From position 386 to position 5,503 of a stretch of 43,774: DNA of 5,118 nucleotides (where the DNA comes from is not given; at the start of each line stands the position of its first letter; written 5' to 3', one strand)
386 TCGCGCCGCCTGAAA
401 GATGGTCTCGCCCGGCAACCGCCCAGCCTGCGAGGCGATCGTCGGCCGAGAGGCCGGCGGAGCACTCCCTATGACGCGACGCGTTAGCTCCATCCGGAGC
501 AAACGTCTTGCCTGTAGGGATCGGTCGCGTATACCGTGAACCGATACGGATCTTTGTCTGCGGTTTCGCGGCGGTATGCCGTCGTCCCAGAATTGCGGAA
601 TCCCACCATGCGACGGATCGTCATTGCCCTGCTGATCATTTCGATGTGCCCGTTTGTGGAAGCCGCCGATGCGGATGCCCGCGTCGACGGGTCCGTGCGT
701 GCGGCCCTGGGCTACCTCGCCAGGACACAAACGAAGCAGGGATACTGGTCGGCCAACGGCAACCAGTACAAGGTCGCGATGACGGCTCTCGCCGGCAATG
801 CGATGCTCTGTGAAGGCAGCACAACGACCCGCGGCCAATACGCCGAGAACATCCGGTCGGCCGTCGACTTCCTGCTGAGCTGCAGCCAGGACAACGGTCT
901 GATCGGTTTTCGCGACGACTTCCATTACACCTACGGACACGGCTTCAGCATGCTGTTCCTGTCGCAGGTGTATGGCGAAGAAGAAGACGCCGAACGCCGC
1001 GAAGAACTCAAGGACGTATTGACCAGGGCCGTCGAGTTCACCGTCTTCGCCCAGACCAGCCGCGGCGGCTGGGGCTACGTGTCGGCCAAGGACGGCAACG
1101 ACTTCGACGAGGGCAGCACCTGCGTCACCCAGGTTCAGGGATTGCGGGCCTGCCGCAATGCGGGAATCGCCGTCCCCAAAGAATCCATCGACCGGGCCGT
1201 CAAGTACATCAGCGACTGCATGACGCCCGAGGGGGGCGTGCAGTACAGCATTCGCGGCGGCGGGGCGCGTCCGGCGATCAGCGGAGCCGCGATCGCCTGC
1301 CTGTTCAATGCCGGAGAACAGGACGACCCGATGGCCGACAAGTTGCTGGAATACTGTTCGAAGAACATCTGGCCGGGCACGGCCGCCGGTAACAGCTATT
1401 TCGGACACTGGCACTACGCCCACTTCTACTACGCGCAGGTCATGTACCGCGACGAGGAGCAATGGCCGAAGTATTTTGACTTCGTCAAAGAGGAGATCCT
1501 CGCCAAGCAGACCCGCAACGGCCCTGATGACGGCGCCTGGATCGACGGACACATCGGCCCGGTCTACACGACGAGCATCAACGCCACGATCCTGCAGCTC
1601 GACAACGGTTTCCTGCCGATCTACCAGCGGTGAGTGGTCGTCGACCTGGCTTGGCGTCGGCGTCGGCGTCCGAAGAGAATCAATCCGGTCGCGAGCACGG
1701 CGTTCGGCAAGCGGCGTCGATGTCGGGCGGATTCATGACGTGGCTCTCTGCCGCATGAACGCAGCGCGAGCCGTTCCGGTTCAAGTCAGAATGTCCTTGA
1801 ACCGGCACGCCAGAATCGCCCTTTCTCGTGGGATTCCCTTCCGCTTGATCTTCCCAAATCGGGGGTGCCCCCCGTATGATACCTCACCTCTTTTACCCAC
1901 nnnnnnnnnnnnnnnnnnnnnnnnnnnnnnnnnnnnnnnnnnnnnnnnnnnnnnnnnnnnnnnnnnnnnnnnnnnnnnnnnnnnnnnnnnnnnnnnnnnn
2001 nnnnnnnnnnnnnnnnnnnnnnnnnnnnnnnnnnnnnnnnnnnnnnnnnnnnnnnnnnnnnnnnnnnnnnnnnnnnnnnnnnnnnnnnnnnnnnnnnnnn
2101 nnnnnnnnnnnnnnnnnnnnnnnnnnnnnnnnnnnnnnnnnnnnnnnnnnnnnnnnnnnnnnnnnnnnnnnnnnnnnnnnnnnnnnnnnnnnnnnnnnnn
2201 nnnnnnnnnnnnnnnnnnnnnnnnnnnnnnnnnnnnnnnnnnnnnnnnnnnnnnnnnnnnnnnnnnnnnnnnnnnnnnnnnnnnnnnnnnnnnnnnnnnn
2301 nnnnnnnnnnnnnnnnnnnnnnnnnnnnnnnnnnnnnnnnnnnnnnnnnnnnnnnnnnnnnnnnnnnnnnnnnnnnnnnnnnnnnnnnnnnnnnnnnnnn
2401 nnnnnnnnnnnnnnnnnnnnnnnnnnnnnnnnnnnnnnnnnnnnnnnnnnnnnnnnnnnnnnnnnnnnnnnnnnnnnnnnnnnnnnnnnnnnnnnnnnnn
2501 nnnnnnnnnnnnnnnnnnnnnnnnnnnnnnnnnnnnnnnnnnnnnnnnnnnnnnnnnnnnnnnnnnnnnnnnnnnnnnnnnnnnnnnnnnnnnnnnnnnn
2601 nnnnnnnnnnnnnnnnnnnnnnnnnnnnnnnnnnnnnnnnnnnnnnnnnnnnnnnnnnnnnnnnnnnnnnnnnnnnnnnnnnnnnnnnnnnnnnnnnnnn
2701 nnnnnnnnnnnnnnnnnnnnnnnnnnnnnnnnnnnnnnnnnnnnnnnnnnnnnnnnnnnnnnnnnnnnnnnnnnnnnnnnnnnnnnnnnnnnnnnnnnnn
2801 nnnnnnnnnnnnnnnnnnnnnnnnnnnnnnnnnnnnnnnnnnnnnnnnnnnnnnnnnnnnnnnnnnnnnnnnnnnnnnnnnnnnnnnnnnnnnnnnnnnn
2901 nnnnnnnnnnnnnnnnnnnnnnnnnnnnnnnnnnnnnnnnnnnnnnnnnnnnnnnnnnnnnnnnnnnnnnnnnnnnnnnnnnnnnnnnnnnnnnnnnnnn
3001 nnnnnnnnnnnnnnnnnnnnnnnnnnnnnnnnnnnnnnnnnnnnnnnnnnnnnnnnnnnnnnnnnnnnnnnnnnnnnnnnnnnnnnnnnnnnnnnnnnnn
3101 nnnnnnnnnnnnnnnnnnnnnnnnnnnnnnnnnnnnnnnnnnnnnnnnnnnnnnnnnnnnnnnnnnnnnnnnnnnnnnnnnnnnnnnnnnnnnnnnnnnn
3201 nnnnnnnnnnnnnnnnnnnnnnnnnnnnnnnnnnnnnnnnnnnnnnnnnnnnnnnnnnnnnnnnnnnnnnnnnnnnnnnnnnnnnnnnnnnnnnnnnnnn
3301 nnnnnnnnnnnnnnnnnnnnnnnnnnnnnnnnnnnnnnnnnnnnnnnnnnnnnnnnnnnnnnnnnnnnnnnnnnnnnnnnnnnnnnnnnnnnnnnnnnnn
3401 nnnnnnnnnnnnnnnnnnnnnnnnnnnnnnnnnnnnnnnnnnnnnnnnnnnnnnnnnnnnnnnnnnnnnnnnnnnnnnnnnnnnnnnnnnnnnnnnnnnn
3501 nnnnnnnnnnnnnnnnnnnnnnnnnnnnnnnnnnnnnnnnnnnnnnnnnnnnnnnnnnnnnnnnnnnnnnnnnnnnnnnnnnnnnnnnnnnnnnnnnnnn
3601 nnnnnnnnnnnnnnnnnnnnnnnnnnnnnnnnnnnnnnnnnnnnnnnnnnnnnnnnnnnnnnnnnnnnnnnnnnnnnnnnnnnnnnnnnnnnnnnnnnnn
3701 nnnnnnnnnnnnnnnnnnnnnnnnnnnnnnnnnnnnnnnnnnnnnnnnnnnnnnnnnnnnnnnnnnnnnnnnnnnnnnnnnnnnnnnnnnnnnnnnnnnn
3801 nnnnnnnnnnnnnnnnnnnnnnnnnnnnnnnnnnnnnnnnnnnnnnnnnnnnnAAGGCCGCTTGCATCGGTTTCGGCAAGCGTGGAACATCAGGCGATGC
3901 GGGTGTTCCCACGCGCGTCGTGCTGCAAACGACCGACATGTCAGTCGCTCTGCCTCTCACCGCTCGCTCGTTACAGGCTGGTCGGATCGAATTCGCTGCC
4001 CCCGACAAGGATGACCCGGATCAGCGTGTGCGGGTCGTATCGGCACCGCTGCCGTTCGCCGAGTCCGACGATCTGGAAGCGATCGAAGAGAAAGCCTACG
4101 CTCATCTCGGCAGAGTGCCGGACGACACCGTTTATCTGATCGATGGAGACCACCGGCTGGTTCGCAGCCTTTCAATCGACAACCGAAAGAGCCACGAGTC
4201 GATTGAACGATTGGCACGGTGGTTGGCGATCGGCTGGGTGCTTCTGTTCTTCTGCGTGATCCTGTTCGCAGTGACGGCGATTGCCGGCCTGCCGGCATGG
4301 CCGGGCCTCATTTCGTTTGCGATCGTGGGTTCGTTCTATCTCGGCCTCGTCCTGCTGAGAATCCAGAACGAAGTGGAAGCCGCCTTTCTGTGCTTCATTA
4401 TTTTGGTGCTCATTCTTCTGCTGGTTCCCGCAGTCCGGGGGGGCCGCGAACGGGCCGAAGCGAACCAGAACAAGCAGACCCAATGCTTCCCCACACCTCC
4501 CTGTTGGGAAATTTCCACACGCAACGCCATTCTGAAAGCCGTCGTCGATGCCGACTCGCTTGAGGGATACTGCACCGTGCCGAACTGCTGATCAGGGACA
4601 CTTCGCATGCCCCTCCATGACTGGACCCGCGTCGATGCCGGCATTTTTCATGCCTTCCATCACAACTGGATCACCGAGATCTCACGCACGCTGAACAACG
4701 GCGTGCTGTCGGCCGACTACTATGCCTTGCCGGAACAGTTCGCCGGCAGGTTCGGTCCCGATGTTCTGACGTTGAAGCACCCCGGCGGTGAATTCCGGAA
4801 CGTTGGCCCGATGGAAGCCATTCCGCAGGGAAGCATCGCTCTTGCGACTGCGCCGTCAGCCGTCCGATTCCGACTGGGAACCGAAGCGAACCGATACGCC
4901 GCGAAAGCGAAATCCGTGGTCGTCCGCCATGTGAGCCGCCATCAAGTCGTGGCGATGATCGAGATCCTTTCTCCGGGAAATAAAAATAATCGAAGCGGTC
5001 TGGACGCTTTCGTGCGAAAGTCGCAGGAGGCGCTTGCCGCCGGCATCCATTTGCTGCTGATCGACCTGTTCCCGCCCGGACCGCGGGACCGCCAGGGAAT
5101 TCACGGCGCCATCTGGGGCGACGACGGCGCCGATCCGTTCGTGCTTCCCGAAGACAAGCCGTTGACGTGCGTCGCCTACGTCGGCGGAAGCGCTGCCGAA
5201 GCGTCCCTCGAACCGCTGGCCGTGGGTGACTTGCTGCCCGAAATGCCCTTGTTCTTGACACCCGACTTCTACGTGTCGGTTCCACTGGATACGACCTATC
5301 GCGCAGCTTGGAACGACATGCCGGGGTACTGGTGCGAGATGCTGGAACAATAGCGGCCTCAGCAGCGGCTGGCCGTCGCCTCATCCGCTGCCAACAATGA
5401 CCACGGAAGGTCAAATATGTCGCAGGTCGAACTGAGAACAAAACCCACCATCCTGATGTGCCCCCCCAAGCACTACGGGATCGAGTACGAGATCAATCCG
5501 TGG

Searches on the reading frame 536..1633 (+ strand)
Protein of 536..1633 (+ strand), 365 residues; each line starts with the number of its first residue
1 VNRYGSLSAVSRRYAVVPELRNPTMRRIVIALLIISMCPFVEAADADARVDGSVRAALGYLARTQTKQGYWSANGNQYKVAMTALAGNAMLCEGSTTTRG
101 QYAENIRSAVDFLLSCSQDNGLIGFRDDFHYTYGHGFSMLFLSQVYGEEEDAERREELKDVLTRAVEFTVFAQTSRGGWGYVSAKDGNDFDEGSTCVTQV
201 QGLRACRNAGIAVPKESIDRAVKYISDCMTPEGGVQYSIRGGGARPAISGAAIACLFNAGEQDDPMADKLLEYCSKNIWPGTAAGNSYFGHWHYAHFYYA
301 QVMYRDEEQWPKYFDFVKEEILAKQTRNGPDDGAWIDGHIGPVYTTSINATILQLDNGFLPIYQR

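Call 8: search_protein_families(library=pfam, proteins=[window:536-1633:+], max_evalue=0.001)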
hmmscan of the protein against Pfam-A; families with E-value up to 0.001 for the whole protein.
window:536-1633:+ (365 aa): 2 families
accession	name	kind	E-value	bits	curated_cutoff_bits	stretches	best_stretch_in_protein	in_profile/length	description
PF13243.12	SQHop_cyclase_C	-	7.4e-06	25.7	26.1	0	99-235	154-284/319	Squalene-hopene cyclase C-terminal domain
PF00432.27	Prenyltrans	-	8.2e-05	22.6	26.5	1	65-276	16-207/304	Prenyltransferase alpha-alpha toroid domain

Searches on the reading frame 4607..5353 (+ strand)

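Call 8: search_protein_families(library=pfam, proteins=[window:4607-5353:+], max_evalue=0.001)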
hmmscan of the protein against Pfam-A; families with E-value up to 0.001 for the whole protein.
window:4607-5353:+ (248 aa): 1 family
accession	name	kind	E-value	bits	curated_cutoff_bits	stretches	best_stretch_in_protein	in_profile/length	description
PF13267.11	DUF4058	-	6.5e-14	52.4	25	1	12-157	16-159/254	Protein of unknown function (DUF4058)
